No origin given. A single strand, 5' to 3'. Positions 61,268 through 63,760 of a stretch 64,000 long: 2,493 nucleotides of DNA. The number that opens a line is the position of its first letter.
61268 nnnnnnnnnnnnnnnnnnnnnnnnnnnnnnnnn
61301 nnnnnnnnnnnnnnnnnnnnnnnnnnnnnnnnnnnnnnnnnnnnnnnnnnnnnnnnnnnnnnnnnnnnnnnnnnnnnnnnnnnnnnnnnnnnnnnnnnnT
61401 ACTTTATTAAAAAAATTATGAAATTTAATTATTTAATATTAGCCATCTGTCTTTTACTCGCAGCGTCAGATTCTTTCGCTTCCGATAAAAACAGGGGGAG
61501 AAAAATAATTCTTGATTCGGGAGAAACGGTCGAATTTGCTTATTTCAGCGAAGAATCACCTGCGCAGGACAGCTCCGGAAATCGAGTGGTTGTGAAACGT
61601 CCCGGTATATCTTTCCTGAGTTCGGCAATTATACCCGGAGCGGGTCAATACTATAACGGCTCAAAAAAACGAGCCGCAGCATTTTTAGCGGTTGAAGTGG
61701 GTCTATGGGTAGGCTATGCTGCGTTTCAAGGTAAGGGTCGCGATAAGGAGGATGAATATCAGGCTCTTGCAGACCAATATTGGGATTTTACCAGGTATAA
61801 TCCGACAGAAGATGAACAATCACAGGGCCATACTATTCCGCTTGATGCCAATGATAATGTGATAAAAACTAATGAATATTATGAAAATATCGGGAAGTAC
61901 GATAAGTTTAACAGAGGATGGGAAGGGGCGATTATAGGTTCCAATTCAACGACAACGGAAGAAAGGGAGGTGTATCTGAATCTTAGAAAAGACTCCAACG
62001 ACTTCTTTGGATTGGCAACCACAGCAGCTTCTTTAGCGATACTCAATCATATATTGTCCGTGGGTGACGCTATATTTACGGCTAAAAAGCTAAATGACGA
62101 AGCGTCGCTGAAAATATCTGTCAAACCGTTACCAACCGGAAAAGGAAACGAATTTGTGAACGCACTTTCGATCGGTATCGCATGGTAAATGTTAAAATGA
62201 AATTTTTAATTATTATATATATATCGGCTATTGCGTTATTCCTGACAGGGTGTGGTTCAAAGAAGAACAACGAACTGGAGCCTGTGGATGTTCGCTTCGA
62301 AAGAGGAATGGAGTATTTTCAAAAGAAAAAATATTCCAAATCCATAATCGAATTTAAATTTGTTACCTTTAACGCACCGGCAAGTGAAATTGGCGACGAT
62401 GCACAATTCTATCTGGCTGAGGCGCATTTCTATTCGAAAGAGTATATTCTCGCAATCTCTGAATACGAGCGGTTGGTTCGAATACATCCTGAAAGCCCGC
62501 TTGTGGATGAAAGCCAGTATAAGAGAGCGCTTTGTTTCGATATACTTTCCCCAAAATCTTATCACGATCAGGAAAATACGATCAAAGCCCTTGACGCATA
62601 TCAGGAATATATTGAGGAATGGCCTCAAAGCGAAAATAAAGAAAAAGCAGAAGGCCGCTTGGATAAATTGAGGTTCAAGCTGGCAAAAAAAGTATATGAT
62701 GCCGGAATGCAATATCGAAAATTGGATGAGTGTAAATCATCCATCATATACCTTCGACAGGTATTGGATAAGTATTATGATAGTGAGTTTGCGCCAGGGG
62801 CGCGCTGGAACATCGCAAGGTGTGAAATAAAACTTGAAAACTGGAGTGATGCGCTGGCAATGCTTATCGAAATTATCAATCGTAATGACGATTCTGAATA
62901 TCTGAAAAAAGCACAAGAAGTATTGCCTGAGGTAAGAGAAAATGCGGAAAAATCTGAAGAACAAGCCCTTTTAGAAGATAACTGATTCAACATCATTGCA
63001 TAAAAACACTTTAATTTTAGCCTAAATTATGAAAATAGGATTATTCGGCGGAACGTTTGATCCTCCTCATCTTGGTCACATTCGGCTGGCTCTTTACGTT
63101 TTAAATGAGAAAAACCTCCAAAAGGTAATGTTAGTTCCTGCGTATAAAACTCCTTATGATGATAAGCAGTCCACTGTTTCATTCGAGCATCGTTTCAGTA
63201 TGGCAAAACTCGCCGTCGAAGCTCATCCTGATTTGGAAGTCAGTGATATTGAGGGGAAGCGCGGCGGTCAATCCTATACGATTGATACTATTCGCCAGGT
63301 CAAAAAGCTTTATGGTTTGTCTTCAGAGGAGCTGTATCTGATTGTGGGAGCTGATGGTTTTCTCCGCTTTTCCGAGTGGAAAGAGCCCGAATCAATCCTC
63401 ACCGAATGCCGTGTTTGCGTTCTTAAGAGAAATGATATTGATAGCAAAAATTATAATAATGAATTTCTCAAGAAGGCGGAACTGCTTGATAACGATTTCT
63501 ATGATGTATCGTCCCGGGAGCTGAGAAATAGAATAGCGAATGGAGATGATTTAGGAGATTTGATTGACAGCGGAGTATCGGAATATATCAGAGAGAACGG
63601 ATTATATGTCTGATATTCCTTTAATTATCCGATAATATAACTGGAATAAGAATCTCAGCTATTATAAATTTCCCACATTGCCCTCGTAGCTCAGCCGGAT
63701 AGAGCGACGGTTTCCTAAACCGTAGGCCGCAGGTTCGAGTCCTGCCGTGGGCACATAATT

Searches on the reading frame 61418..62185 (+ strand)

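Call 12: search_protein_families(library=pfam, proteins=[window:61418-62185:+])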
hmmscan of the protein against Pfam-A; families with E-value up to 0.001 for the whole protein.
window:61418-62185:+ (256 aa): 1 family
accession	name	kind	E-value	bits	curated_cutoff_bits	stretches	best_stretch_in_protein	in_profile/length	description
PF18935.5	DUF5683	-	1.1e-05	25.9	26.7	1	61-151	4-83/151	Family of unknown function (DUF5683)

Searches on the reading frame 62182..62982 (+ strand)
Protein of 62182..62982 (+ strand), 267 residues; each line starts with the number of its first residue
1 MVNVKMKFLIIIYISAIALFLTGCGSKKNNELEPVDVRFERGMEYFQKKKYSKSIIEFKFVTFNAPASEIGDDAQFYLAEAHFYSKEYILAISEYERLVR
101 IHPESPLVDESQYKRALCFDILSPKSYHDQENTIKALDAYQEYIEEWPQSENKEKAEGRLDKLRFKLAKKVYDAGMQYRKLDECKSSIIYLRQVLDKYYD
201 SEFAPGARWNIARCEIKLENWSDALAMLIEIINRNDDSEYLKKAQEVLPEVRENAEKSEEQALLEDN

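Call 12: search_protein_families(library=pfam, proteins=[window:62182-62982:+])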
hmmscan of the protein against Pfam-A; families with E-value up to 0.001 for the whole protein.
window:62182-62982:+ (267 aa): 9 families
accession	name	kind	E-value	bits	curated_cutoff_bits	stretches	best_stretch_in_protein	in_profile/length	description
PF13525.12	YfiO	-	1.3e-16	61.4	25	1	39-204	9-177/203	Outer membrane lipoprotein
PF13174.12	TPR_6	-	2.7e-12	46.9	26.3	0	73-105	1-33/33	Tetratricopeptide repeat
PF07719.23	TPR_2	-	3.1e-07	30.4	27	0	73-104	2-33/34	Tetratricopeptide repeat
PF13512.12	TPR_18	-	8.6e-07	29.7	21.9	1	38-159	13-144/145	Tetratricopeptide repeat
PF13428.12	TPR_14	-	9.7e-07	29.3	23.5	0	73-108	2-37/44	Tetratricopeptide repeat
PF13432.12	TPR_16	-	1.9e-06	28.7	32.7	0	73-106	32-65/65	Tetratricopeptide repeat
PF14559.12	TPR_19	-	1e-05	26.2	25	1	192-244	15-64/68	Tetratricopeptide repeat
PF00515.34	TPR_1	-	4.8e-05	23.4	27.8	0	37-55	3-21/34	Tetratricopeptide repeat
PF13424.12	TPR_12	-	0.00027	21.5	30.1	0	77-119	8-55/77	Tetratricopeptide repeat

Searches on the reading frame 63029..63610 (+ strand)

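Call 12: search_protein_families(library=pfam, proteins=[window:63029-63610:+])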
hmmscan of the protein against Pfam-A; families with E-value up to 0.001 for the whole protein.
window:63029-63610:+ (194 aa): 1 family
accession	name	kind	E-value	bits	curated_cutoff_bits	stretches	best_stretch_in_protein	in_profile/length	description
PF01467.32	CTP_transf_like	-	2.5e-17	63.8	21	1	5-149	1-114/133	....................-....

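Call 47: search_protein_families(library=ncbifam, max_evalue=0.01, proteins=[window:63029-63610:+])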
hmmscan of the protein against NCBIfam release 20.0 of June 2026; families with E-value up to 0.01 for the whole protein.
window:63029-63610:+ (194 aa): 15 families
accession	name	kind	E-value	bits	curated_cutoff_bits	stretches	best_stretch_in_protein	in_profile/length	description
TIGR00482.1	TIGR00482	equivalog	3e-47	161.2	112.45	1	5-193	1-194/194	nicotinate (nicotinamide) nucleotide adenylyltransferase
NF005519.0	PRK07152.1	equivalog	3.8e-47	160.9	315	1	1-194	1-185/361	nicotinate-nucleotide adenylyltransferase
NF000840.1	PRK00071.1-3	equivalog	1.5e-43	148.6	150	1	2-193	7-198/201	nicotinate-nucleotide adenylyltransferase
NF000839.0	PRK00071.1-1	equivalog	2.1e-37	129.1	187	1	4-193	9-215/219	nicotinate-nucleotide adenylyltransferase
NF000841.0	PRK00071.1-4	equivalog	7.1e-36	123.8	197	1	2-193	8-192/194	nicotinate-nucleotide adenylyltransferase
NF005410.0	PRK06973.1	equivalog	9.8e-26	90.5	214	1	2-142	23-164/243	nicotinate-nucleotide adenylyltransferase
NF000843.0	PRK00071.2-2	equivalog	3e-24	85.7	240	1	1-140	12-147/212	nicotinate-nucleotide adenylyltransferase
NF000846.0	PRK00071.2-5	equivalog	5.1e-18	65.3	329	1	1-135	19-149/210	nicotinate-nucleotide adenylyltransferase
NF000842.0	PRK00071.2-1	equivalog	8.6e-17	61.4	167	1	1-193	2-184/191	nicotinate-nucleotide adenylyltransferase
NF000845.0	PRK00071.2-4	equivalog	6.4e-16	58.3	210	1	1-136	8-139/197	nicotinate-nucleotide adenylyltransferase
NF006479.0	PRK08887.1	equivalog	8.5e-14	51.7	164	1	1-141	2-141/174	nicotinate-nicotinamide nucleotide adenylyltransferase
TIGR00125.1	cyt_tran_rel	domain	5e-07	29.8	27.7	1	3-64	1-61/65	adenylyltransferase/cytidyltransferase family protein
TIGR01510.1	coaD_prev_kdtB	equivalog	2.4e-06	27.6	103.3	1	4-75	2-68/155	pantetheine-phosphate adenylyltransferase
NF002243.0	PRK01153.1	subfamily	0.0039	16.8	127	0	4-29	3-28/175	nicotinamide-nucleotide adenylyltransferase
TIGR01527.1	arch_NMN_Atrans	equivalog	0.0091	15.6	181.2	0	148-189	116-155/167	nicotinamide-nucleotide adenylyltransferase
